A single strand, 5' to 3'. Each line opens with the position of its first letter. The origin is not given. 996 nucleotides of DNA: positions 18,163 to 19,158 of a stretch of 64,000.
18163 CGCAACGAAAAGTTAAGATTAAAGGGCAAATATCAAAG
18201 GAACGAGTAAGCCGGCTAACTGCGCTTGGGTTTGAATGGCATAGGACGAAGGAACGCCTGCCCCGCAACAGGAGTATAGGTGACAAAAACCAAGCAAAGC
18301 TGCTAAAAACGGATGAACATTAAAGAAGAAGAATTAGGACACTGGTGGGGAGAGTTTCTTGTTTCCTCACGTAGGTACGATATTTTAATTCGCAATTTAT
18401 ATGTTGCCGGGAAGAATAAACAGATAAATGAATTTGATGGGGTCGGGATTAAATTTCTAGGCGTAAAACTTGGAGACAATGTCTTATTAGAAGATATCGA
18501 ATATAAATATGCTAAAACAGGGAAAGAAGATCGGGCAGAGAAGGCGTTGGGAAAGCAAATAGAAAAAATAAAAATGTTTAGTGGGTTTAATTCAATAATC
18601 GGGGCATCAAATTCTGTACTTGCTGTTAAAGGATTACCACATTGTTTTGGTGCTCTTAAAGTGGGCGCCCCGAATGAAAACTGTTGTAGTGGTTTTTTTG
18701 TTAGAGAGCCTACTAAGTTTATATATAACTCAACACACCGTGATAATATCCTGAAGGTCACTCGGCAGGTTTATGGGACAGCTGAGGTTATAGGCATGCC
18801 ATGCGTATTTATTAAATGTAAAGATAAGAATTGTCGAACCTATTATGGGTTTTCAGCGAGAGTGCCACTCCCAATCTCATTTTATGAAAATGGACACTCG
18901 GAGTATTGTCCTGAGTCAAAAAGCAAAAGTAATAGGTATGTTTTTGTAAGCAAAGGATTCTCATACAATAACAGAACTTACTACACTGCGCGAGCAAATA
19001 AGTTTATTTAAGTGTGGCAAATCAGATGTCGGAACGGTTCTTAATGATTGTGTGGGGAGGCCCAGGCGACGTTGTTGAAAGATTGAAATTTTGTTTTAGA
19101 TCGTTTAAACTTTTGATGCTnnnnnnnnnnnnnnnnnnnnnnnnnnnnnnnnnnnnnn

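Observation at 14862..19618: Nuclease-helicase with 7 HA repeats, a translationally coupled unknown ORF and an Rx4H protein: candidate uncharacterised defence or repair module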

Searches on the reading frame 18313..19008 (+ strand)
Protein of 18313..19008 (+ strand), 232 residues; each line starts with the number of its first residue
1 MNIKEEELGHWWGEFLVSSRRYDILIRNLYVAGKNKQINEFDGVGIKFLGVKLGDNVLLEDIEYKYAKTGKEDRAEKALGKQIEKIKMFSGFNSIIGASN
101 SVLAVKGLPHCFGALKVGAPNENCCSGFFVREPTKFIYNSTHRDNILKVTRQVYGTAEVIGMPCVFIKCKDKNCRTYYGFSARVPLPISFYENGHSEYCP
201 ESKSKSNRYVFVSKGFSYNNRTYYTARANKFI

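Call 6: search_protein_families(library=pfam, proteins=[window:18313-19008:+], max_evalue=0.1)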
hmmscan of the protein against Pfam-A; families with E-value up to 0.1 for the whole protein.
window:18313-19008:+ (232 aa): 0 families

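Call 7: search_protein_families(library=padloc, proteins=[window:18313-19008:+], max_evalue=0.1)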
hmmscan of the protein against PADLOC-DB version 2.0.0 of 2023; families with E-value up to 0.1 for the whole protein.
window:18313-19008:+ (232 aa): 0 families

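Call 8: search_protein_families(library=ncbifam, proteins=[window:18313-19008:+], max_evalue=0.1)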
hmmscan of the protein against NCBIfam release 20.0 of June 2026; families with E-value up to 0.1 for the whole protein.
window:18313-19008:+ (232 aa): 0 families

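Call 14: find_homologous_proteins(query=window:18313-19008:+, max_evalue=0.01)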
Query window:18313-19008:+ (232 aa): 2 proteins with E <= 0.01 among 122 candidates.
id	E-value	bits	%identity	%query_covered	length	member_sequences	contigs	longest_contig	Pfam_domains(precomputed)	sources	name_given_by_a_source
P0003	1.6e-155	534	100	100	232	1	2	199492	-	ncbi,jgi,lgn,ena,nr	ncbi:MAG TPA: hypothetical protein DCL44_10370 [Elusimicrobia bacterium]|nr:hypothetical protein [El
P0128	7.2e-96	339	65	100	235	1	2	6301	-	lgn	-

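Call 15: find_encoding_contigs(protein=P0128, flank=6000, max_places=4)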
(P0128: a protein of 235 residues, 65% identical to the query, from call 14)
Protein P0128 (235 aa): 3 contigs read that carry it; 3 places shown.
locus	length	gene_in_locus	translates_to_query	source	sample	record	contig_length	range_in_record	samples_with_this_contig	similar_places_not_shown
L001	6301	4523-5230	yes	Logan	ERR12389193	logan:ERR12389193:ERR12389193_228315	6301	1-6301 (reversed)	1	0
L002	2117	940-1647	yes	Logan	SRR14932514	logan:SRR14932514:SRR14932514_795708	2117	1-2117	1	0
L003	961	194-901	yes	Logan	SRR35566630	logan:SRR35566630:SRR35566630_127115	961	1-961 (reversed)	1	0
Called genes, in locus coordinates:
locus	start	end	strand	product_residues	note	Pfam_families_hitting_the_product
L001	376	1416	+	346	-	PF17761:DUF1016_N, PF06250:YhcG_C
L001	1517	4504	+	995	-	PF00270:DEAD, PF04851:ResIII, PF00271:Helicase_C, PF03457:HA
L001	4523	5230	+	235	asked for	-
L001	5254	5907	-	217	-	-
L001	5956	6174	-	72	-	PF13560:HTH_31, PF01381:HTH_3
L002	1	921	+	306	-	?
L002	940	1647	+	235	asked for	-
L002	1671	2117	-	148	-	?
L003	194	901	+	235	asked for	-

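Call 40: search_protein_representatives(protein=window:18313-19008:+)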
Query: 232 residues. Proteins with E-value up to 0.001 (for the whole library): 8; up to 1e-10: 7; up to 1e-30: 5. The best 8 are listed.
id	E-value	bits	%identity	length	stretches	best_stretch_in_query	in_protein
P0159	1.1e-75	270.8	52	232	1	1-230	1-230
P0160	5.7e-52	193.2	46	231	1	1-230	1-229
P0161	5.3e-43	163.9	41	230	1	1-230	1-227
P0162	1.6e-33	132.8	37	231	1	1-229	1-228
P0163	3.8e-33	131.6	35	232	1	2-219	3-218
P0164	1.1e-23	100.6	35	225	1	11-226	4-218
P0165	4.3e-11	59.4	26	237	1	2-227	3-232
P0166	4.4e-10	56.1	59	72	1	175-232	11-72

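Call 43: search_protein_families(library=pfam, alignment_id=A2, max_evalue=1)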
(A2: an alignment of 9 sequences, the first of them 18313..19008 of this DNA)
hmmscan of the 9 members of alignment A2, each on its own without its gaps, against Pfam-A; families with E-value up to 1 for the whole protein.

A. member 1, window:18313-19008:+ (232 aa): 2 families
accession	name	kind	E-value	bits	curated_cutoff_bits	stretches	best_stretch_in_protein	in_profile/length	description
PF04577.19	Glyco_transf_61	-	0.1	13.2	27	0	9-214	2-66/137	Glycosyltransferase 61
PF24466.1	DUF7578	-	0.21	11.7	27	1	116-150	19-53/65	Domain of unknown function (DUF7578)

B. families by the number of members that match (of 9 scanned): 5 families
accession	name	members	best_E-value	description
PF22324.2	HTH_91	1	0.043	Winged helix domain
PF00857.26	Isochorismatase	1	0.064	Isochorismatase domain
PF04577.19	Glyco_transf_61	1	0.1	Glycosyltransferase 61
PF24466.1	DUF7578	1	0.21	Domain of unknown function (DUF7578)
PF22908.2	PHD_NSD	1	0.36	Histone-lysine N-methyltransferase NSD-like, PHD zinc finger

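Call 44: find_encoding_contigs(protein=P0159, flank=6000, max_places=3)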
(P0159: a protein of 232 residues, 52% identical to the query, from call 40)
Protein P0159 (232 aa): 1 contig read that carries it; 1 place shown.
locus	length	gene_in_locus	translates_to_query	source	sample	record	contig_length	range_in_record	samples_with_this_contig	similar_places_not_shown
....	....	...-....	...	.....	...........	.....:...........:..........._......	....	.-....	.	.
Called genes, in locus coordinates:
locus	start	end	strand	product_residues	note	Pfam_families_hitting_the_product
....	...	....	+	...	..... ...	-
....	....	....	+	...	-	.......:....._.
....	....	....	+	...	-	-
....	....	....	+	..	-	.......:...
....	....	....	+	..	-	-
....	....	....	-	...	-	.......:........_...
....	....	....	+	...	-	?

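Call 46: find_encoding_contigs(protein=P0160, flank=7000, max_places=3)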
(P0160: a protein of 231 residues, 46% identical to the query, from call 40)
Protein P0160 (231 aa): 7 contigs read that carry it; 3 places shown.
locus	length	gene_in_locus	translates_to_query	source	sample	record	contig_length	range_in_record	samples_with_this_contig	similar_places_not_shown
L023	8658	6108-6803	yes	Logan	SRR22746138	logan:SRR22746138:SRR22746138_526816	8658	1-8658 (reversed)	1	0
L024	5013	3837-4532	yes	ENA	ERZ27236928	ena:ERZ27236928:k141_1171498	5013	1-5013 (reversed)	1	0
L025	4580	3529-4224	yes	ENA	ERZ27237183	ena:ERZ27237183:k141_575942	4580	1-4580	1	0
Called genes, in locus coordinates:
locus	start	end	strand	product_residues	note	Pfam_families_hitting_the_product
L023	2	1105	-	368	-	?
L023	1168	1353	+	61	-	-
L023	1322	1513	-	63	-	PF12728:HTH_17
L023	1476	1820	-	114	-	PF18932:DUF5681 (weak)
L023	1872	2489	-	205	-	-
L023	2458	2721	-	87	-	-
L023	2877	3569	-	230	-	-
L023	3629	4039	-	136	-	-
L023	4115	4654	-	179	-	-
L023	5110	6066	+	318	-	-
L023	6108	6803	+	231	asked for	-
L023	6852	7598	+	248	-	-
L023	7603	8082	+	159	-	-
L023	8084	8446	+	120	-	-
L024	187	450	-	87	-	-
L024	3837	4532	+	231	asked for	-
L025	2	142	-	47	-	?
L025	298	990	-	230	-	-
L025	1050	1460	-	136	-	-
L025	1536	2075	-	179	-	-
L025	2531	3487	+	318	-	-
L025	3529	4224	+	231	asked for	-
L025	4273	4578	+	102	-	?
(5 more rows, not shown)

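Call 47: find_encoding_contigs(protein=P0161, flank=7000, max_places=3)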
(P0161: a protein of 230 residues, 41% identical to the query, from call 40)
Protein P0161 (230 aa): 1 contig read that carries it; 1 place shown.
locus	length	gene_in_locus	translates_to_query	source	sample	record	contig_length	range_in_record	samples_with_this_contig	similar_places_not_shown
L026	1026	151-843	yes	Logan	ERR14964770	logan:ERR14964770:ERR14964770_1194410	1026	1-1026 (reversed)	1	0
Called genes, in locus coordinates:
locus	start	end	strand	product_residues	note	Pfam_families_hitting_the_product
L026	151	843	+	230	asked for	-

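Call 48: find_encoding_contigs(protein=P0162, flank=7000, max_places=3)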
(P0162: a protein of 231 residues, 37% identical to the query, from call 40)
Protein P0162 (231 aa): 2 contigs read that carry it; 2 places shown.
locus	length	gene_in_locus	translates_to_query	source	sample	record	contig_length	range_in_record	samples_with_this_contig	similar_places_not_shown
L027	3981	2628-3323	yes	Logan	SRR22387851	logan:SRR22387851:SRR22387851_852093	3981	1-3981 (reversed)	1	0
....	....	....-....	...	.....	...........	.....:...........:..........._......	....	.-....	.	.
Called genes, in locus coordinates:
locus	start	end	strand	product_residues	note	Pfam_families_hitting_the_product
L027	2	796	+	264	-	?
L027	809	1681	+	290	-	PF18144:SMODS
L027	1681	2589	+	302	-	PF18159:S_4TM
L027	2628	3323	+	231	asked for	-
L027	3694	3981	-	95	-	?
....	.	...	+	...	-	?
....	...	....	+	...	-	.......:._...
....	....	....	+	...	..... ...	-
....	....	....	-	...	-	?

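Call 50: predict_structure(alignment_id=A2)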
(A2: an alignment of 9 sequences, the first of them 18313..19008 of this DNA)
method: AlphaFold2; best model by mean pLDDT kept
length: 232 residues; sequences in the alignment: 9
mean_pLDDT: 81.0   pTM: 0.81
mean pLDDT of the five models: 81.0, 79.5, 79.4, 77.1, 62.5
residues with pLDDT >= 90: 86; 70-90: 96; 50-70: 39; < 50: 11
segments of 3 or more residues with pLDDT < 50: 221-225
pLDDT, mean of each block of 10 residues (from residue 1): 76 79 91 75 91 75 92 95 92 95 93 85 69 93 87 85 87 84 75 74 71 52 51 58
secondary structure, 60 per line:
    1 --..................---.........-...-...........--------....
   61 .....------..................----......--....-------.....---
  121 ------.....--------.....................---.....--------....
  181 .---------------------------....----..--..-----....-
elements in order: H3-20 E24-32 E38-48 E57-65 H72-89 E94-99 H102-105 E113-117 E127-131 H140-160 E164-168 E177-181 E209-212 E228-231

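Call 54: fold_search(model_id=the predicted structure, library=pdb)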
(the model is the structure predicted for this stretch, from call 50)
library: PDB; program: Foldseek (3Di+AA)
matches with E <= 10: 374; with E <= 0.001: 1
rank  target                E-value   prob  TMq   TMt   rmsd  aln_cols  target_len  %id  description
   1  3dnx                  2.6e-04  1.00  0.42  0.62   5.6       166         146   13  SPO1766 protein of unknown function from Silicibacter pomeroyi. (released 2008-09-02)
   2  8em1_B                9.8e-03  0.98  0.37  0.20   6.1       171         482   12  Type IIS Restriction Endonuclease PaqCI, DNA Unbound (released 2023-03-22)
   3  8d3l_J                2.0e-02  0.38  0.19  0.20  14.3       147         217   14  Type I-C Cas4-Cas1-Cas2 complex bound to a PAM/PAM prespacer (released 2022-11-02)
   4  9dou_A                2.5e-02  0.51  0.22  0.07   7.4       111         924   14  Taeniopygia guttata R2 retrotransposon (R2Tg) initiating target-primed reverse transcription (released 2025-05-21)
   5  9nl2_A                3.7e-02  0.51  0.24  0.07   6.2       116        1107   12  Structure of R2 retrotransposon protein from Platysternon megacephalum initiating target-primed reverse transcription (released 2025-06-18)
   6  6xl1_A                8.2e-02  0.82  0.28  0.18   3.9        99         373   17  crystal structure of cA4-activated Card1(D294N) (released 2020-12-30)
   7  3ngy_A                8.8e-02  0.06  0.11  0.11  14.9       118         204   19  Crystal structure of RNase T (E92G mutant) (released 2011-02-16)
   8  1bhm_B                1.1e-01  0.38  0.26  0.28  13.6       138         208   13  RESTRICTION ENDONUCLEASE BAMHI COMPLEX WITH DNA (released 1995-07-12)
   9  6p4o_F                1.3e-01  0.25  0.23  0.13  12.2       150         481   13  Complex of XPB helicase with Bax1 endonuclease from Sulfurisphaera tokodaii at 3.15 Angstroms resolution (released 2020-06-03)
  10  8jkz_B                1.3e-01  0.13  0.17  0.10  15.3       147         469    7  Cryo-EM structure of the prokaryotic SPARSA system complex (released 2024-01-24)
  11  3v9w_B                1.3e-01  0.11  0.12  0.14  13.1       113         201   17  Crystal structure of RNase T in complex with a preferred ssDNA (TTA) with two Mg in the active site (released 2012-07-11)
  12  3ngy_C                1.4e-01  0.11  0.12  0.15  13.2        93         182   20  Crystal structure of RNase T (E92G mutant) (released 2011-02-16)
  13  3ngy_B                1.4e-01  0.06  0.10  0.11  14.7       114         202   18  Crystal structure of RNase T (E92G mutant) (released 2011-02-16)
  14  3v9w_A                1.5e-01  0.10  0.12  0.14  13.1       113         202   17  Crystal structure of RNase T in complex with a preferred ssDNA (TTA) with two Mg in the active site (released 2012-07-11)
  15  3bam_B                1.7e-01  0.28  0.26  0.28  13.8       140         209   14  RESTRICTION ENDONUCLEASE BAMHI COMPLEX WITH DNA AND MANGANESE IONS (POST-REACTIVE COMPLEX) (released 1999-01-13)
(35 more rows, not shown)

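Call 70: search_protein_families(library=phrogs, proteins=[window:18313-19008:+], max_evalue=0.01)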
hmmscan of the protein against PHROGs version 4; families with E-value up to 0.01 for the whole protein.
window:18313-19008:+ (232 aa): 0 families

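Call 72: find_related_loci(query=A3, collection=metagenome_contigs, flank=7000)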
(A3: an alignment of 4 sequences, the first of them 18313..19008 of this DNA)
Query A3 (232 aa) in metagenome_contigs; peptide patterns used: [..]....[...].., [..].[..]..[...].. (x = any residue, [..] = any of these).
410 stretches matched a pattern, but none encodes a relative of the query by tblastn (E <= 1e-3).

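Call 74: find_related_loci(query=A3, collection=viral_contigs, flank=6000)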
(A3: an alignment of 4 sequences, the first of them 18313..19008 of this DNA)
Query A3 (232 aa) in viral_contigs; peptide patterns used: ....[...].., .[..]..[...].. (x = any residue, [..] = any of these).
263 stretches matched a pattern, but none encodes a relative of the query by tblastn (E <= 1e-3).

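Call 81: search_protein_families(library=pfam, proteins=[L023:5110-6063:+], max_evalue=0.1)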
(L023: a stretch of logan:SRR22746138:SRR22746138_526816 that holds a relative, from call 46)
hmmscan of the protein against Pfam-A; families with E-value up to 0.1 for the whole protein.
L023:5110-6063:+ (318 aa): 1 family
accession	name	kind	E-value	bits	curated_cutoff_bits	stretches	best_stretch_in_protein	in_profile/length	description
PF18730.6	HEPN_Cthe2314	-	4.4e-05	24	27.1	1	144-252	41-132/174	Cthe_2314-like HEPN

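Call 83: search_protein_families(library=pfam, proteins=[L001:5257-5907:-], max_evalue=0.1)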
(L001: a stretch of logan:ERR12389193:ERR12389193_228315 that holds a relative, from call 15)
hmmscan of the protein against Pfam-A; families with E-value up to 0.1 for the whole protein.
L001:5257-5907:- (217 aa): 1 family
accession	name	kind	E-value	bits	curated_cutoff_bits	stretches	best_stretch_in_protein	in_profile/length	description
PF24924.1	DUF7745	-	0.079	12.4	26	0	100-167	81-148/341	Domain of unknown function (DUF7745)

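Call 95: search_dna_similar(query=window:18313-19008:+, collection=plasmids, mode=protein, max_rows=10, max_evalue=0.001)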
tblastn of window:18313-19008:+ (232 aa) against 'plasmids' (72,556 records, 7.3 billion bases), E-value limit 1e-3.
No match.
